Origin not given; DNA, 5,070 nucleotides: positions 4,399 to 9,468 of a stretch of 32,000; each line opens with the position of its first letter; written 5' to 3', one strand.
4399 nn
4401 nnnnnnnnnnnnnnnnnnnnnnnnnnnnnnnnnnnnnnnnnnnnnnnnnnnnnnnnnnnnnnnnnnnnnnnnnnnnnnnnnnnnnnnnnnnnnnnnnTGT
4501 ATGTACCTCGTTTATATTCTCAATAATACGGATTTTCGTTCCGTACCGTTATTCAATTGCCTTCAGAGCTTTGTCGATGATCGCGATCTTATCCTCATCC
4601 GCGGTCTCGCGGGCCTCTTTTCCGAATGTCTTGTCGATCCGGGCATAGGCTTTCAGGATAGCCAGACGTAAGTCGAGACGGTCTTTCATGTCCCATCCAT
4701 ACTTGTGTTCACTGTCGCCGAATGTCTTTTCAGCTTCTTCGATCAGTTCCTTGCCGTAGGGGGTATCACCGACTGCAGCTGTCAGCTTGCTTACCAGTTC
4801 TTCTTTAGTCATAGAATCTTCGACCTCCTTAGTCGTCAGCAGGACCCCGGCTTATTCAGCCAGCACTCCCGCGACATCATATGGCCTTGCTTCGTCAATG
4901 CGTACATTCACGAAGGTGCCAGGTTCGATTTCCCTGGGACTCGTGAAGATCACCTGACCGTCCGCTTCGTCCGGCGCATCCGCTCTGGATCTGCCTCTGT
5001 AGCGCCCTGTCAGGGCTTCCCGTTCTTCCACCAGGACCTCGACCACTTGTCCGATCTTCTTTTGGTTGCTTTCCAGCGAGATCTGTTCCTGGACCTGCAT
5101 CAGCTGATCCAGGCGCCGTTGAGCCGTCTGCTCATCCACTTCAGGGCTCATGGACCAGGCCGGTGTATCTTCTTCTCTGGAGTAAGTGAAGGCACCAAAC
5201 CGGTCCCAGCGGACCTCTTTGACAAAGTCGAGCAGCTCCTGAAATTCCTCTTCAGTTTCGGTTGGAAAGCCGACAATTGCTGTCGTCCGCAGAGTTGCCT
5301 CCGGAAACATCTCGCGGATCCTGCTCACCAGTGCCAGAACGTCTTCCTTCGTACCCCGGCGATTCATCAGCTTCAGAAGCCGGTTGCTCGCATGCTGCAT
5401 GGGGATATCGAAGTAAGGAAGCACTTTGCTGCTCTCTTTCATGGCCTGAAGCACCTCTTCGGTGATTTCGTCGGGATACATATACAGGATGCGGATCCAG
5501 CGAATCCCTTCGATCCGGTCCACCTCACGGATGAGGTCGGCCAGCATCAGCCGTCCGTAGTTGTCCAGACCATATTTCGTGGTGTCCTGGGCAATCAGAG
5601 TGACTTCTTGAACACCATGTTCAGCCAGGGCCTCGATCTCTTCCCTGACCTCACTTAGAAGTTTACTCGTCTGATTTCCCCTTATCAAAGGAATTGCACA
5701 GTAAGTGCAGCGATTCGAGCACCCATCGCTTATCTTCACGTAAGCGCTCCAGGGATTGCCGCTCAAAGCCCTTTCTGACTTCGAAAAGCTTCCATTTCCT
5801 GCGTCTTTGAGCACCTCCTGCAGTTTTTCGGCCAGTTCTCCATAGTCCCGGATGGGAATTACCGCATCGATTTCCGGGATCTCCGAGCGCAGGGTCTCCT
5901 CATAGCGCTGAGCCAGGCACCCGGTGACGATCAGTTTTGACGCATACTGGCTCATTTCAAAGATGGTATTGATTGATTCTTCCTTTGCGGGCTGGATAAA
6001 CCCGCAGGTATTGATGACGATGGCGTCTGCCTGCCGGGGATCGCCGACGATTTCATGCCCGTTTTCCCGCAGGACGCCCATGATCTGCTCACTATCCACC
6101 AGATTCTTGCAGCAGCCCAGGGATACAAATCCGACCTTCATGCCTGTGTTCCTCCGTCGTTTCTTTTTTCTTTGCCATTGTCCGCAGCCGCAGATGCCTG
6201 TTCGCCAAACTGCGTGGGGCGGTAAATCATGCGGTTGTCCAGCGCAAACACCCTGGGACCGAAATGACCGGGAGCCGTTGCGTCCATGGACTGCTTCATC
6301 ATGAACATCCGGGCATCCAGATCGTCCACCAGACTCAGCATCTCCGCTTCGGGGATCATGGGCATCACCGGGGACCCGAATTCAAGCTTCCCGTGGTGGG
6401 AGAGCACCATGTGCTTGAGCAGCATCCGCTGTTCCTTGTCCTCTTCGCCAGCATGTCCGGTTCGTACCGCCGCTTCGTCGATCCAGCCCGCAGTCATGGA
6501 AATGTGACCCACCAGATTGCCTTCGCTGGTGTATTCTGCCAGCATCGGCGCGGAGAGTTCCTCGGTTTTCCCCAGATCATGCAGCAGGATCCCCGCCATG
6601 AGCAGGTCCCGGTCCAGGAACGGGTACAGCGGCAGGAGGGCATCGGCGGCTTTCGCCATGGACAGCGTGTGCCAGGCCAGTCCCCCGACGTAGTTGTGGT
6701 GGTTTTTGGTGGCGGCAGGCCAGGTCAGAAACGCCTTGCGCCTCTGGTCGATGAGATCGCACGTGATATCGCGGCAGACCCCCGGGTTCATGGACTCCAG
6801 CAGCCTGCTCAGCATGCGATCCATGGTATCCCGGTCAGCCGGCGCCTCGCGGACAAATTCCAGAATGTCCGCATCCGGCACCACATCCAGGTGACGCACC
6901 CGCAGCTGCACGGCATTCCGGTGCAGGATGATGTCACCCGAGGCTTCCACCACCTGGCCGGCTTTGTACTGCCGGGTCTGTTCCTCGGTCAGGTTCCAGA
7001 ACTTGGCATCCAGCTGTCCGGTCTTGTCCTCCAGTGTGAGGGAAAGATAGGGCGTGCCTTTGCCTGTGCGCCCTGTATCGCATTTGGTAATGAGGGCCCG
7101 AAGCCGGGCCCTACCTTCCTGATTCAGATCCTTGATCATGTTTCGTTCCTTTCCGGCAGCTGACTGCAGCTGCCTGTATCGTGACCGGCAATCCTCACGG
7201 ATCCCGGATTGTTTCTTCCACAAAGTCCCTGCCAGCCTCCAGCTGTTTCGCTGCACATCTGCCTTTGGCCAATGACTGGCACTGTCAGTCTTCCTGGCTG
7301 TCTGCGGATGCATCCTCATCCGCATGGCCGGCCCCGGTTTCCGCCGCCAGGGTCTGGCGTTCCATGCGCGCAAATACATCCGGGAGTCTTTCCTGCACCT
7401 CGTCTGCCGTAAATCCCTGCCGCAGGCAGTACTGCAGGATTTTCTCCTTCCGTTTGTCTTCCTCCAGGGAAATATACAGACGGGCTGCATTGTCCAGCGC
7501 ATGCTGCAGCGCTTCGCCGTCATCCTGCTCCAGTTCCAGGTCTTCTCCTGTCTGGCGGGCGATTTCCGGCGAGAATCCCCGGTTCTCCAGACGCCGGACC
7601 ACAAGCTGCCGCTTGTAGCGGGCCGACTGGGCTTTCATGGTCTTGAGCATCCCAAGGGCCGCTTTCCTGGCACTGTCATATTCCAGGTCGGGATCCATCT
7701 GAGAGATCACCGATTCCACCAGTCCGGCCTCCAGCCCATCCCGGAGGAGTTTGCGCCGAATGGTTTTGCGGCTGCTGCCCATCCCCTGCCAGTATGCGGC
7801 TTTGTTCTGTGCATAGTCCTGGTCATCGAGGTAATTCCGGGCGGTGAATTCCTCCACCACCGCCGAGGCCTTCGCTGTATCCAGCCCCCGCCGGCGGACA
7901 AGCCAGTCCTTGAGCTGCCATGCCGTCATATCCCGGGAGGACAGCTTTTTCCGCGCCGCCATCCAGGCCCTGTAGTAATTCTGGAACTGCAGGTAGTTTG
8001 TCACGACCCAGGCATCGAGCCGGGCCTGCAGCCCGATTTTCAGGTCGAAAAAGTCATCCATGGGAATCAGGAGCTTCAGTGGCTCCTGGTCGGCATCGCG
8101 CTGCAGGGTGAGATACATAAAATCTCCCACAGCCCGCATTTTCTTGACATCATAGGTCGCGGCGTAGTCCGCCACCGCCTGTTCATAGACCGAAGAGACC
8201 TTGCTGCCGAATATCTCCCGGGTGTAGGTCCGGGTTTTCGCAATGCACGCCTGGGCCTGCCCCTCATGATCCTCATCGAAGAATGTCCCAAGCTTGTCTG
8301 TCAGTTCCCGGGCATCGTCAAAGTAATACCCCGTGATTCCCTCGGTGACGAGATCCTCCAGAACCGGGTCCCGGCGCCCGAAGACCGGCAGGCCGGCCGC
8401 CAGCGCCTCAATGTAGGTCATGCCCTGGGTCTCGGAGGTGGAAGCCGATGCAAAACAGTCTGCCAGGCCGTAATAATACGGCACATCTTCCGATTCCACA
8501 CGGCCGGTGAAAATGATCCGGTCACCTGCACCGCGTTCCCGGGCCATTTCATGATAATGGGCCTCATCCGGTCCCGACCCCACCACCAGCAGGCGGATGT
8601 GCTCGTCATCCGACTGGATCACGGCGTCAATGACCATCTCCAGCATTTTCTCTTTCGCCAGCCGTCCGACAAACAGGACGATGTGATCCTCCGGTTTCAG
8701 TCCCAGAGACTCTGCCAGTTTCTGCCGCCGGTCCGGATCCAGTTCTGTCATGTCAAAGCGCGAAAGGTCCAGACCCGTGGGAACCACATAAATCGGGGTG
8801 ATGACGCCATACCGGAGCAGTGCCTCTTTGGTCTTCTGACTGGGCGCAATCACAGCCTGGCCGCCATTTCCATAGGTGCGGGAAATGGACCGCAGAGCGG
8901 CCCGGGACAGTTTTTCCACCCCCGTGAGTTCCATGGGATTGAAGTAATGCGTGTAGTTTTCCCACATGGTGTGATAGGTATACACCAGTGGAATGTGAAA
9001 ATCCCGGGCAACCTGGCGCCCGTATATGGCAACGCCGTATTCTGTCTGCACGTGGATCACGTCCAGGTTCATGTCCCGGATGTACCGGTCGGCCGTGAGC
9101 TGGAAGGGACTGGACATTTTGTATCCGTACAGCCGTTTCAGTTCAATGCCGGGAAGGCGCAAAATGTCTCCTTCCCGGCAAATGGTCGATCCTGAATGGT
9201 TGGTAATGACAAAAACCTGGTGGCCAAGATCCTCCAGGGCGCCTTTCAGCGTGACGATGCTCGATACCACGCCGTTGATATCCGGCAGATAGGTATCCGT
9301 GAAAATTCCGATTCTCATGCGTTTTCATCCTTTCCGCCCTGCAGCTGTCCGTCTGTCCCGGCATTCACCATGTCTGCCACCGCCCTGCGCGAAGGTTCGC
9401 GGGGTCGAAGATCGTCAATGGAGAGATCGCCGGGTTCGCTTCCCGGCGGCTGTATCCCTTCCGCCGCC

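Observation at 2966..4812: Six-gene tandem array of an unrecognised 87-91 aa helical protein family directly downstream of yhaM-rimO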

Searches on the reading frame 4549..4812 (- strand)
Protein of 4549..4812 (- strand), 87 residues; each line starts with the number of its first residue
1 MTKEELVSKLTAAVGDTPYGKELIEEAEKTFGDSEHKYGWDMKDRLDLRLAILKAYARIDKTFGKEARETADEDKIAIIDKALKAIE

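Call 3: search_protein_families(library=pfam, proteins=[window:4549-4812:-], max_evalue=10)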
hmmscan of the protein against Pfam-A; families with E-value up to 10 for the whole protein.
window:4549-4812:- (87 aa): 0 families

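Call 4: search_protein_families(library=ncbifam, proteins=[window:4549-4812:-], max_evalue=10)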
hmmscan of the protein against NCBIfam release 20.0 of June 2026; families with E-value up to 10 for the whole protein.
window:4549-4812:- (87 aa): 1 family
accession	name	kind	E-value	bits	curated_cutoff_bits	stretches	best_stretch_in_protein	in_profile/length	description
NF045479.1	FRAT_87_prot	subfamily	2.7e-34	117.4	50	1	2-87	1-86/86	FRAT-87 protein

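Call 7: search_protein_families(library=phrogs, proteins=[window:4549-4812:-], max_evalue=1)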
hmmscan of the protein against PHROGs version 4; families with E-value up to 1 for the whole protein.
window:4549-4812:- (87 aa): 0 families

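Call 8: search_protein_families(library=padloc, proteins=[window:4549-4812:-], max_evalue=1)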
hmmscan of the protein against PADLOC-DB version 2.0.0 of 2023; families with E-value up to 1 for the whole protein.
window:4549-4812:- (87 aa): 0 families

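Call 46: list_cluster_members(proteins=[window:4549-4812:-, window:4234-4497:-, window:3642-3905:-, window:3269-3544:-, window:2966-3229:-, P0066])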
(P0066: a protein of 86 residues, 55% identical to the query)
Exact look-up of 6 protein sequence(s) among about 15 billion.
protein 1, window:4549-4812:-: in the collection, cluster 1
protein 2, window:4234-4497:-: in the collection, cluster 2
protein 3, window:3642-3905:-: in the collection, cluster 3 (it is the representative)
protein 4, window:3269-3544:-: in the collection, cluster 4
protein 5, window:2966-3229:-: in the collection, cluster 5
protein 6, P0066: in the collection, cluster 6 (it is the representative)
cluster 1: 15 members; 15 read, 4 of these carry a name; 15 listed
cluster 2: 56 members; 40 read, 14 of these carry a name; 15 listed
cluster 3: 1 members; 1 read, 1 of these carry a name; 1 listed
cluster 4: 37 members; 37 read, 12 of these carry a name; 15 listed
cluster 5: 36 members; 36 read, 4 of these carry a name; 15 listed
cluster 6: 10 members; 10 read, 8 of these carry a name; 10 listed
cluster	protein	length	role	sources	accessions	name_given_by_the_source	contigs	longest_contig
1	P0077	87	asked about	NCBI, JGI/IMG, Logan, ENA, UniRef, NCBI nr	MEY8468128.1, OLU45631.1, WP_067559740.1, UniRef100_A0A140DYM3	FRAT-87 protein [Faecalibaculum rodentium] | hypothetical protein | Uncharacterized protein n=2 Tax=Faecalibaculum rodentium TaxID=1702221 ...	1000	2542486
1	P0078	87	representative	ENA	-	-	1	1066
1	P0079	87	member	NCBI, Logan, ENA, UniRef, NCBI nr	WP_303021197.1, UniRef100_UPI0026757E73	FRAT-87 protein [Faecalibaculum rodentium] | FRAT-87 protein n=1 Tax=Faecalibaculum rodentium TaxID=1702221 RepID=UPI0026757E73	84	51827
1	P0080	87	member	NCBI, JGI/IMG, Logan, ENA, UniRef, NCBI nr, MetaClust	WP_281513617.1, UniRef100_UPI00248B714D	FRAT-87 protein [Faecalibaculum rodentium] | hypothetical protein | FRAT-87 protein n=1 Tax=Faecalibaculum rodentium TaxID=1702221 RepID=UPI00248B714D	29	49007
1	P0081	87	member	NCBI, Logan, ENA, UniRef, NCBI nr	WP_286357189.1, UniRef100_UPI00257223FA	FRAT-87 protein [Faecalibaculum rodentium] | FRAT-87 protein n=1 Tax=Faecalibaculum rodentium TaxID=1702221 RepID=UPI00257223FA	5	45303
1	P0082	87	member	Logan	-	-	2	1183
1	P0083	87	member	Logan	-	-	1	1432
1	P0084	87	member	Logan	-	-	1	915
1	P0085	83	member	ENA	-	-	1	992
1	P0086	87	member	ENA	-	-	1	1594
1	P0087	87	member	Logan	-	-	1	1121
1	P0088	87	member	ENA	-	-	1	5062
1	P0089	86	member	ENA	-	-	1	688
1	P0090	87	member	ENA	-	-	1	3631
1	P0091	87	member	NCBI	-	-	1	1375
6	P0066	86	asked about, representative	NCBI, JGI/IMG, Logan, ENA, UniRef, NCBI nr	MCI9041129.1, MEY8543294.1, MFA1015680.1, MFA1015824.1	FRAT-87 protein [Dubosiella newyorkensis] | hypothetical protein | Uncharacterized protein n=9 Tax=Dubosiella newyorkensis TaxID=1862672 ...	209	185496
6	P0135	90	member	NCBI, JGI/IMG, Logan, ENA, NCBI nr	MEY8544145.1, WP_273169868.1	FRAT-87 protein [Dubosiella newyorkensis] | hypothetical protein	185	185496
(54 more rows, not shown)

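Call 69: find_encoding_contigs(protein=P0135, flank=7000, max_places=3)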
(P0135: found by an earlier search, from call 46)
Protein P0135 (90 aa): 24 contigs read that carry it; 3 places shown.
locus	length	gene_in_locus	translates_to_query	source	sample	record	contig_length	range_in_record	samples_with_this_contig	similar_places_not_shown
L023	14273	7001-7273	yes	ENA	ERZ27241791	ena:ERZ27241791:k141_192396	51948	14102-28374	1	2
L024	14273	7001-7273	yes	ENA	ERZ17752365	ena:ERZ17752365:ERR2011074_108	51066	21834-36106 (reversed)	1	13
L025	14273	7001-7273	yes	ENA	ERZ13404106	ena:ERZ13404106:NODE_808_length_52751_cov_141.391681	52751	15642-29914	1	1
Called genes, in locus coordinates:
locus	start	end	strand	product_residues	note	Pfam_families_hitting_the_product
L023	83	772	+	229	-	-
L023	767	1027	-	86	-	PF03083:MtN3_slv (weak)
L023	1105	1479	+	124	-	PF08000:bPH_1, PF14470:bPH_3 (weak)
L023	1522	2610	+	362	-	PF00365:PFK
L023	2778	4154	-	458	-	PF03023:MurJ (faint), PF01554:MatE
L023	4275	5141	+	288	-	PF22397:NADAR-DarT1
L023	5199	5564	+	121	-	PF00376:MerR, PF13411:MerR_1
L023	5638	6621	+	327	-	PF02275:CBAH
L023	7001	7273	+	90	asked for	-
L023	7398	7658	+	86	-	-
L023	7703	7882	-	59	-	PF00486:Trans_reg_C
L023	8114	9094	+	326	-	PF02826:2-Hacid_dh_C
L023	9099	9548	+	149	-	PF00583:Acetyltransf_1, PF13673:Acetyltransf_10 (weak), PF13508:Acetyltransf_7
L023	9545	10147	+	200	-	PF03167:UDG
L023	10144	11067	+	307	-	PF02517:Rce1-like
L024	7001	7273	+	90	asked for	-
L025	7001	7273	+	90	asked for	-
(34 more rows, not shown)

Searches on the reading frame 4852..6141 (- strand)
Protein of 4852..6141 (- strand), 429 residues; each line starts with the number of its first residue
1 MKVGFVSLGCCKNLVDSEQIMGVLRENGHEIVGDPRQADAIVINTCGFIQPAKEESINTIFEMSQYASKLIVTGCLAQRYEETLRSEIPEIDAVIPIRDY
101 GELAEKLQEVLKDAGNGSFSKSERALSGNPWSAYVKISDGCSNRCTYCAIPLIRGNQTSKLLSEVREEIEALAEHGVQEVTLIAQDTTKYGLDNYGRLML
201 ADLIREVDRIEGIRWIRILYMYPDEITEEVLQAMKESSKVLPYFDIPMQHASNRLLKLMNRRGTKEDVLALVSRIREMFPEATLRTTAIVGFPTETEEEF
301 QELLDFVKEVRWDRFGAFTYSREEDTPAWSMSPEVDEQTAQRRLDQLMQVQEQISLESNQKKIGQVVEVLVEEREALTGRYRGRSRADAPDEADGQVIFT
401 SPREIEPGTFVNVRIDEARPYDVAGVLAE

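Call 23: search_protein_families(library=pfam, proteins=[window:4852-6141:-], max_evalue=0.00001)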
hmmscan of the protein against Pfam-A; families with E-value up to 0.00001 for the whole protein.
window:4852-6141:- (429 aa): 3 families
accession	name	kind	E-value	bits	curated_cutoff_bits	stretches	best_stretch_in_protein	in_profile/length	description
PF04055.27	Radical_SAM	-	2.4e-27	96.6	29.5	1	136-307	2-166/166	Radical SAM superfamily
PF00919.26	UPF0004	-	1.4e-26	92.8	27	1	2-95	1-97/98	Uncharacterized protein family UPF0004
PF18693.7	TRAM_2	-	1.6e-16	60.6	27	1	363-426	1-61/63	TRAM domain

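Call 57: search_protein_families(library=ncbifam, proteins=[window:4852-6141:-], max_evalue=0.00001)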
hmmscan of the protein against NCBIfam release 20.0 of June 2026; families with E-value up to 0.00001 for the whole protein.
window:4852-6141:- (429 aa): 12 families
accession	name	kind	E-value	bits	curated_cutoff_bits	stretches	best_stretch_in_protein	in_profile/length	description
TIGR01125.1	TIGR01125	equivalog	4.9e-147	490.5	356.95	1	2-425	1-432/432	30S ribosomal protein S12 methylthiotransferase RimO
TIGR00089.1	TIGR00089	subfamily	1.7e-126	422.5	251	1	2-425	1-429/429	MiaB/RimO family radical SAM methylthiotransferase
TIGR01579.1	MiaB-like-C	equivalog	1.2e-82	278.4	357.05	1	5-376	1-384/416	tRNA (N(6)-L-threonylcarbamoyladenosine(37)-C(2))-methylthiotransferase MtaB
TIGR01574.1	miaB-methiolase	equivalog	7.5e-80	269.1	355.3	1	7-424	6-433/437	tRNA (N6-isopentenyl adenosine(37)-C2)-methylthiotransferase MiaB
TIGR01578.1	MiaB-like-B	hypoth_equivalog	3.2e-71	240.3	314.7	1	5-420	4-413/421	tRNA (N(6)-L-threonylcarbamoyladenosine(37)-C(2))-methylthiotransferase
NF010916.0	PRK14336.1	equivalog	1.4e-61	208.6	606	1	7-426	8-411/418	tRNA (N6-isopentenyl adenosine(37)-C2)-methylthiotransferase MiaB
TIGR04014.1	B12_SAM_MJ_0865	equivalog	5.9e-23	81.3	360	1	132-337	160-360/434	methyl-coenzyme M reductase glutamine C-methyltransferase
TIGR04479.1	bcpD_PhpK_rSAM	subfamily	4.5e-18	64.9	600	1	134-332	243-431/504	PhpK family radical SAM P-methyltransferase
TIGR04013.1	B12_SAM_MJ_1487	hypoth_equivalog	4.8e-15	55.3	251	1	132-348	151-373/382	TIGR04013 family B12-binding domain/radical SAM domain-containing protein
TIGR04072.2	rSAM_ladder_B12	equivalog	1.1e-09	37.5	360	1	136-310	184-349/443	lipid biosynthesis B12-binding/radical SAM protein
TIGR00538.1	hemN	equivalog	1.6e-07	30.5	324.95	1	126-321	45-241/454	oxygen-independent coproporphyrinogen III oxidase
TIGR03994.1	rSAM_HemZ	equivalog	1.1e-06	28.1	321.4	1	130-314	84-270/401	coproporphyrinogen dehydrogenase HemZ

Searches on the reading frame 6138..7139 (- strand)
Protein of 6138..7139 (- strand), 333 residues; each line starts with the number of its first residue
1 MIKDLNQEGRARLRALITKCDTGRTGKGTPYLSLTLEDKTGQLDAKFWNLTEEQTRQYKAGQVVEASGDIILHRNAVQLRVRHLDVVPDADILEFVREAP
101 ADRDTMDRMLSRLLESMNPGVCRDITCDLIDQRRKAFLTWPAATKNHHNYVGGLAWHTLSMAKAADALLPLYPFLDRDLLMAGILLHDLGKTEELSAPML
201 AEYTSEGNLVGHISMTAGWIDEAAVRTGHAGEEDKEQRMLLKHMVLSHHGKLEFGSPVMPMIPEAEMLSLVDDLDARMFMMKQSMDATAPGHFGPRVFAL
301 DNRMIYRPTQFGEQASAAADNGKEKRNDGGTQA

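Call 57: search_protein_families(library=ncbifam, proteins=[window:6138-7139:-], max_evalue=0.00001)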
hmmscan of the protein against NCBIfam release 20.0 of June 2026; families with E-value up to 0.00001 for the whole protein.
window:6138-7139:- (333 aa): 2 families
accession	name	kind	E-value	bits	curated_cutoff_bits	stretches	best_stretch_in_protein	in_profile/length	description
NF010007.0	PRK13480.1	equivalog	4.6e-91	305.1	460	1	15-309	18-311/314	3'-5' exoribonuclease YhaM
TIGR01596.1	cas3_HD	equivalog_domain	7.1e-07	29.4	43.45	1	154-254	1-106/178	CRISPR-associated endonuclease Cas3''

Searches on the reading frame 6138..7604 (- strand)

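Call 23: search_protein_families(library=pfam, proteins=[window:6138-7604:-], max_evalue=0.00001)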
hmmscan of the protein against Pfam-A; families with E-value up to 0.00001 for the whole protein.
window:6138-7604:- (488 aa): 2 families
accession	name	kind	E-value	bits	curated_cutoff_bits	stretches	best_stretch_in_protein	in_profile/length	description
PF01966.28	HD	-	9.1e-09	36.1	22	1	312-431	4-115/116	HD domain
PF01336.31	tRNA_anti-codon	-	1.9e-07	31.4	27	1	176-241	11-74/75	OB-fold nucleic acid binding domain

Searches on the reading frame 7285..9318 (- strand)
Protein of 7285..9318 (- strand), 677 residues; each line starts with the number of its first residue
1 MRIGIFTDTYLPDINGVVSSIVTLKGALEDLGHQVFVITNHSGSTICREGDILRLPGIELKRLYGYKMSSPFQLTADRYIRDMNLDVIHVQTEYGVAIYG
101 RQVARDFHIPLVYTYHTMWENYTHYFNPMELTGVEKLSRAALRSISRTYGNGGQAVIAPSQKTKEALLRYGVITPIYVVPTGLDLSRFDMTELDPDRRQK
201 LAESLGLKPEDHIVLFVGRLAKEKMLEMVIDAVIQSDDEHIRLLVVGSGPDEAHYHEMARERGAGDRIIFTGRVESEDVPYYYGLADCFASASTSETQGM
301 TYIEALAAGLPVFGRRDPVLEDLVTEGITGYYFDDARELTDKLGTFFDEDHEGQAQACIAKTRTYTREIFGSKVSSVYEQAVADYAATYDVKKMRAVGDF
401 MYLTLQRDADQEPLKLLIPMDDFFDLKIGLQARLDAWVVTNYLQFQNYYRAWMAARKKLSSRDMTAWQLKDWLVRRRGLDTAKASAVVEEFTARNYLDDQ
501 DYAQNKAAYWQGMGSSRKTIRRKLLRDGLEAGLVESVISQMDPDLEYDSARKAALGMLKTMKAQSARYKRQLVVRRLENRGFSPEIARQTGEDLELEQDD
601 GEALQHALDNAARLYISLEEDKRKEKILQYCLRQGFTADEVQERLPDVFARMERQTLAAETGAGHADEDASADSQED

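Call 23: search_protein_families(library=pfam, proteins=[window:7285-9318:-], max_evalue=0.00001)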
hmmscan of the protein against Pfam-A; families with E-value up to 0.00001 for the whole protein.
window:7285-9318:- (677 aa): 5 families
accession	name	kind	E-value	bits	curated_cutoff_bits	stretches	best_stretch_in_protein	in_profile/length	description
PF13439.12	Glyco_transf_4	-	8.1e-31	107.8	28.5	1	14-187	1-170/170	Glycosyltransferase Family 4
PF00534.26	Glycos_transf_1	-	5.1e-30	104.7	26.4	1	199-350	3-159/172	Glycosyl transferases group 1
PF13692.12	Glyco_trans_1_4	-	1.4e-24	87.4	27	1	212-345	2-138/142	Glycosyl transferases group 1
PF13579.12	Glyco_trans_4_4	-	3.1e-14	54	29.7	1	16-182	2-158/158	Glycosyl transferase 4-like domain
PF21981.2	RecX_HTH3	-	6.3e-06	26.7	26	0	601-643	4-46/48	RecX, third three-helix domain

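Call 57: search_protein_families(library=ncbifam, proteins=[window:7285-9318:-], max_evalue=0.00001)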
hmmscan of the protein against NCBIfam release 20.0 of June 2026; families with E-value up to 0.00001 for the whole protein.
window:7285-9318:- (677 aa): 35 families (the best 25 are shown)
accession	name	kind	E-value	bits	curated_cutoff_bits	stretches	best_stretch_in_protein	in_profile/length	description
NF049988.1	MGlcDAGSynMgs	equivalog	2.4e-79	267.6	400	1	1-384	1-390/398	alpha-monoglucosyldiacylglycerol synthase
NF053787.1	GlcN_PG_synth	equivalog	3.3e-26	92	480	1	43-358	42-335/361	N-acetylglucosaminyl phosphatidylglycerol synthase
TIGR04063.1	stp3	hypoth_equivalog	3.8e-24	85.3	442.05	1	79-368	87-377/397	TIGR04063 family PEP-CTERM/XrtA system glycosyltransferase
NF053513.1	Gtran_IagA_BgsA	equivalog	4.5e-23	81.8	460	1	83-382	42-332/333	LTA glycolipid anchor biosynthesis glycosyltransferase, IagA/BgsA family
TIGR03449.1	mycothiol_MshA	equivalog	8.7e-22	77.6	462.5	1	82-382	100-404/406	D-inositol-3-phosphate glycosyltransferase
NF010733.0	PRK14135.1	equivalog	9.5e-22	77.9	240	1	434-646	45-261/267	recombination regulator RecX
TIGR04157.1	glyco_rSAM_CFB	subfamily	5.4e-21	75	400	1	155-332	172-347/406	TIGR04157 family glycosyltransferase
NF047684.1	TeichurnBiosyTuaC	equivalog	9.9e-20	70.8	550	1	83-315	107-319/391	teichuronic acid biosynthesis protein TuaC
TIGR03088.1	stp2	hypoth_equivalog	2.5e-18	66.3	409.05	1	179-374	165-361/374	TIGR03088 family PEP-CTERM/XrtA system glycosyltransferase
TIGR03999.1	thiol_BshA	equivalog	5e-18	65.2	273.7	1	154-369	146-361/375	N-acetyl-alpha-D-glucosaminyl L-malate synthase BshA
TIGR02149.1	glgA_Coryne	subfamily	3.5e-17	62.6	302.4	1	74-337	71-335/391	glycogen synthase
TIGR04047.1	MSMEG_0565_glyc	hypoth_equivalog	7.5e-16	58.2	259.85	1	154-357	140-350/373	MSMEG_0565 family glycosyltransferase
NF038298.1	EPS_HpsO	equivalog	1.2e-14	53.9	575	1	154-297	148-287/388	hormogonium polysaccharide biosynthesis glycosyltransferase HpsO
NF012028.0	PRK15484.1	subfamily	3e-14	52.9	618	1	156-335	143-327/380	lipopolysaccharide N-acetylglucosaminyltransferase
NF049987.1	DaglGlyslTfaseDgs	equivalog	1.8e-13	50.2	500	1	82-382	41-328/332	processive diacylglycerol alpha-glucosyltransferase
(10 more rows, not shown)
